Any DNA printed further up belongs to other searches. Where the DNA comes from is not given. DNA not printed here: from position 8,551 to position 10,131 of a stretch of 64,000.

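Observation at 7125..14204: AT-rich enzyme island between bipA and prmC-murA that matches no pathway I can name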

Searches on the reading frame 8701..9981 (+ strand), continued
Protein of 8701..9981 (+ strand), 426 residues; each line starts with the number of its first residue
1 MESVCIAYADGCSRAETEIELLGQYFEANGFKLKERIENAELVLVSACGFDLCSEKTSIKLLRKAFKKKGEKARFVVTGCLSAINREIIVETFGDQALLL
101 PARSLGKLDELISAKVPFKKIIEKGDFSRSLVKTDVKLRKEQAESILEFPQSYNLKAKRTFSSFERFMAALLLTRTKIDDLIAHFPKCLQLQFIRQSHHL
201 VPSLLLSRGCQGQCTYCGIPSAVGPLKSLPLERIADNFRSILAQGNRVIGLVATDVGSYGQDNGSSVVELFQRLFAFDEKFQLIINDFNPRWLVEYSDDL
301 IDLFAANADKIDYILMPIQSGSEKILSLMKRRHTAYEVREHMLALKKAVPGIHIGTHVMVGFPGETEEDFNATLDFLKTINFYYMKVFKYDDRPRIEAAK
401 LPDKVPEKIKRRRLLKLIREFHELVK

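Call 30: find_related_loci(query=A2, collection=metagenome_contigs, flank=8000)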
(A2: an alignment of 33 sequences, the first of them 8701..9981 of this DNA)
Query A2 (426 aa) in metagenome_contigs; peptide patterns used: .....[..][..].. (x = any residue, [..] = any of these).
600 stretches matched a pattern (row limit reached: there are more); 595 encode a relative of the query (tblastn E <= 1e-3); the best 80 are kept; 80 distinct loci.
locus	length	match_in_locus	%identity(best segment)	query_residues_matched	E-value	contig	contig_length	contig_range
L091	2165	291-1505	36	3-425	1e-82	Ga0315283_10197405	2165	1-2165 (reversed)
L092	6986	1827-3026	32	8-421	6e-64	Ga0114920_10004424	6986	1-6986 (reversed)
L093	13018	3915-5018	30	11-415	6e-50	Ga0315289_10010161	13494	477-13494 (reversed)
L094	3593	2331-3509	28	11-418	2e-37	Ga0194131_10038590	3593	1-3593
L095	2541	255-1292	27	11-417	1e-37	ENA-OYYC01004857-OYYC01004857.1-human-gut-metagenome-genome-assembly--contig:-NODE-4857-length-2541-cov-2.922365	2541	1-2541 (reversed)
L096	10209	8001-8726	35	185-423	9e-37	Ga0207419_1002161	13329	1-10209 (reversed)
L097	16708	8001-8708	34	185-417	9e-37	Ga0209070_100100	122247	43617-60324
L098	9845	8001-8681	35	195-419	2e-36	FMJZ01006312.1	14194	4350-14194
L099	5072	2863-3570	32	190-425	1e-36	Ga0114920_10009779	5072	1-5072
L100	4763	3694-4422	33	185-424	2e-36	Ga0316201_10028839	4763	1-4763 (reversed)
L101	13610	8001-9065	24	11-425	4e-36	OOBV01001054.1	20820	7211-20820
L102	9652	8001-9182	26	11-417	5e-36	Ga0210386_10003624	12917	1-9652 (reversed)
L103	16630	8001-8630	36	209-417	4e-36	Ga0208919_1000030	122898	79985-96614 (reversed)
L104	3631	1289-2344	26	11-414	1e-35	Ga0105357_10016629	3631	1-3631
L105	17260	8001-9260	25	11-413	9e-36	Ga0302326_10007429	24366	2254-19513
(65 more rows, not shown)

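Call 49: search_protein_families(library=padloc, proteins=[window:8701-9981:+], max_evalue=0.001)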
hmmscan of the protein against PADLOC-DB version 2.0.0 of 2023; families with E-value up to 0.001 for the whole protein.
window:8701-9981:+ (426 aa): 0 families

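Call 57: search_protein_families(library=pfam, proteins=[L092:1827-3026:+, L093:3915-5018:+], max_evalue=0.001)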
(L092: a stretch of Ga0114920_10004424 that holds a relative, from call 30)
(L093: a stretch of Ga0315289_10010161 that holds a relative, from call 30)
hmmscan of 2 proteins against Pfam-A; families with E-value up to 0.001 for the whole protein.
L092:1827-3026:+ (400 aa): 2 families
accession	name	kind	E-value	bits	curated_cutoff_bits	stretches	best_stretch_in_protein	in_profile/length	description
PF04055.27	Radical_SAM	-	2.9e-21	76.8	29.5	1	186-356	3-165/166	Radical SAM superfamily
PF00919.26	UPF0004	-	1.1e-13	51.4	27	1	3-84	7-88/98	Uncharacterized protein family UPF0004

L093:3915-5018:+ (368 aa): 2 families
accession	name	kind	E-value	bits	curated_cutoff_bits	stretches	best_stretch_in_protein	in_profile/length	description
PF04055.27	Radical_SAM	-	2.4e-15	57.5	29.5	1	159-326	3-164/166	Radical SAM superfamily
PF00919.26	UPF0004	-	3.9e-06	27.3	27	1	1-78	8-86/98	Uncharacterized protein family UPF0004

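Call 63: search_protein_families(library=pfam, proteins=[L093:868-1833:-, L093:2292-3284:+, L093:5732-8110:+, L093:8200-9921:-, L093:10086-11234:+, L092:33-938:+, L092:1109-1768:+, L092:3129-3830:+, L092:3951-4910:+, L092:5055-6527:+], max_evalue=0.001)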
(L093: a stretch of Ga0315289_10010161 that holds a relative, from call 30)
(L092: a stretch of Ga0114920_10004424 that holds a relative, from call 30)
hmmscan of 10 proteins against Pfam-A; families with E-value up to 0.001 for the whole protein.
L093:868-1833:- (321 aa): 6 families
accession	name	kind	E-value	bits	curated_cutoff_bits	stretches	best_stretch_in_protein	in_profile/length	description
PF04321.23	RmlD_sub_bind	-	4.3e-72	243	27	1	34-315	2-280/287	RmlD substrate binding domain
PF01370.27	Epimerase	-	1.7e-27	96.8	20.9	1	35-239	1-227/240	NAD dependent epimerase/dehydratase family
PF16363.11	GDP_Man_Dehyd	-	5.1e-12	46.3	27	1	37-187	2-177/332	GDP-mannose 4,6 dehydratase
PF07993.18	NAD_binding_4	-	5.9e-12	45.7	20.1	1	92-196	90-213/258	Male sterility protein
PF01073.25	3Beta_HSD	-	8.7e-11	41.8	22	1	36-234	1-226/280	3-beta hydroxysteroid dehydrogenase/isomerase family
PF02719.21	Polysacc_synt_2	-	2.9e-10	40.3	20.2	1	73-180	60-155/293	Polysaccharide biosynthesis protein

L093:2292-3284:+ (330 aa): 8 families
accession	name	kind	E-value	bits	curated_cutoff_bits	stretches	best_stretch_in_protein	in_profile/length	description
PF16363.11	GDP_Man_Dehyd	-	2.2e-78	264.5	27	1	5-301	1-332/332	GDP-mannose 4,6 dehydratase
PF01370.27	Epimerase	-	3.7e-66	223.4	20.9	1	4-238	1-240/240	NAD dependent epimerase/dehydratase family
PF01073.25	3Beta_HSD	-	7.1e-21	74.9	22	1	5-222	1-225/280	3-beta hydroxysteroid dehydrogenase/isomerase family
PF04321.23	RmlD_sub_bind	-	7.5e-20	71.6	27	1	3-303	2-283/287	RmlD substrate binding domain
PF02719.21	Polysacc_synt_2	-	2.3e-18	66.8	20.2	1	4-274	1-269/293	Polysaccharide biosynthesis protein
PF07993.18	NAD_binding_4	-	4.1e-12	46.2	20.1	1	6-175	1-206/258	Male sterility protein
PF13460.12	NAD_binding_10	-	1.3e-06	28.9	27.2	1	8-170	1-140/184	NAD(P)H-binding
PF00106.31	adh_short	-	0.00025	21.1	26.6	0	4-159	3-162/195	short chain dehydrogenase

L093:5732-8110:+ (792 aa): 4 families
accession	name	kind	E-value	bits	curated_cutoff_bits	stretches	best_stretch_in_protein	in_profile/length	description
PF11308.14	Glyco_hydro_129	-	6.2e-32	111.4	25.6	2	527-634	216-323/324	Glycosyl hydrolases related to GH101 family, GH129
PF18952.6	DUF5696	-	1.1e-13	51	25.6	1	595-664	546-612/612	Family of unknown function (DUF5696)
PF16158.11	N_BRCA1_IG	-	3.4e-09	37.7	28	1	694-789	7-108/108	Ig-like domain from next to BRCA1 gene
PF07705.17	CARDB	-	5.6e-07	30.2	22.7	1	687-768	7-81/101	CARDB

L093:8200-9921:- (573 aa): 2 families
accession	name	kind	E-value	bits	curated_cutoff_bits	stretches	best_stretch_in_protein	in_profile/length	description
PF01943.22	Polysacc_synt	-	1.9e-23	83.7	28.2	1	60-340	2-273/274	Polysaccharide biosynthesis protein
PF13440.11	Polysacc_synt_3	-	2.6e-22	79.9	23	1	83-387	1-288/293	Polysaccharide biosynthesis protein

L093:10086-11234:+ (382 aa): 1 family
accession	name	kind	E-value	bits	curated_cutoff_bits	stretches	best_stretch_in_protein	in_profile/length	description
PF09587.15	PGA_cap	-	5e-52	177.4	27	1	6-240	2-254/255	Bacterial capsule synthesis protein PGA_cap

L092:33-938:+ (301 aa): 3 families
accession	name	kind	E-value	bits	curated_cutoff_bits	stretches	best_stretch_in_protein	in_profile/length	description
PF00108.29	Thiolase_N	-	7.6e-62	209.5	26.4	1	1-170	89-259/260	Thiolase, N-terminal domain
PF02803.24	Thiolase_C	-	1.7e-42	144.3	27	1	179-299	2-122/123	Thiolase, C-terminal domain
PF22691.2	Thiolase_C_1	-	1e-05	25.7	28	0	191-242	10-61/144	Thiolase C-terminal domain-like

L092:1109-1768:+ (219 aa): 3 families
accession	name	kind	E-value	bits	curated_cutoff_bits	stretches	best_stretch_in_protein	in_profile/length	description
PF00132.30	Hexapep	-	8.7e-16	57.3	27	2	105-140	1-36/36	Bacterial transferase hexapeptide (six repeats)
PF25084.1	LbH_EIF2B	-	4.5e-06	27.1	54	1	95-196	5-103/105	EIF2B subunit epsilon LbH domain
PF14602.12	Hexapep_2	-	0.00013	22.1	27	0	162-186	4-32/34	Hexapeptide repeat of succinyl-transferase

L092:3129-3830:+ (233 aa): 9 families
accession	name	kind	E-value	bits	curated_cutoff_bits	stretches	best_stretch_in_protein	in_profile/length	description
PF08241.18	Methyltransf_11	-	3.7e-17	63.2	21.2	1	53-151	2-95/95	Methyltransferase domain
PF13649.12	Methyltransf_25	-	1.9e-15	57.7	27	1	51-147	1-97/97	Methyltransferase domain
PF13847.12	Methyltransf_31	-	2.1e-12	47.4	27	1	49-152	5-110/145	Methyltransferase domain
PF08242.18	Methyltransf_12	-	2e-10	41.7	30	1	53-149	2-98/98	Methyltransferase domain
PF13489.12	Methyltransf_23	-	1e-09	38.8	27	1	48-158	23-123/164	Methyltransferase domain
PF01209.24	Ubie_methyltran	-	2.1e-06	27.7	20.1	1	48-162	48-163/233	ubiE/COQ5 methyltransferase family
PF03848.20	TehB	-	7.7e-05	22.6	20.4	1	50-151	33-132/193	Tellurite resistance protein TehB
PF07021.18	MetW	-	0.00053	20.1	21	0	49-117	15-79/193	Methionine biosynthesis protein MetW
PF02353.26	CMAS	-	0.00056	19.7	27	1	49-151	64-164/273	Mycolic acid cyclopropane synthetase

L092:3951-4910:+ (319 aa): 0 families

L092:5055-6527:+ (490 aa): 2 families
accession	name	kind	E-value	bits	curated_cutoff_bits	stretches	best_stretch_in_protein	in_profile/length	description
PF13440.11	Polysacc_synt_3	-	4e-94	315.6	23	1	33-325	1-293/293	Polysaccharide biosynthesis protein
PF01943.22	Polysacc_synt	-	2.6e-34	119.3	28.2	1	11-275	3-273/274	Polysaccharide biosynthesis protein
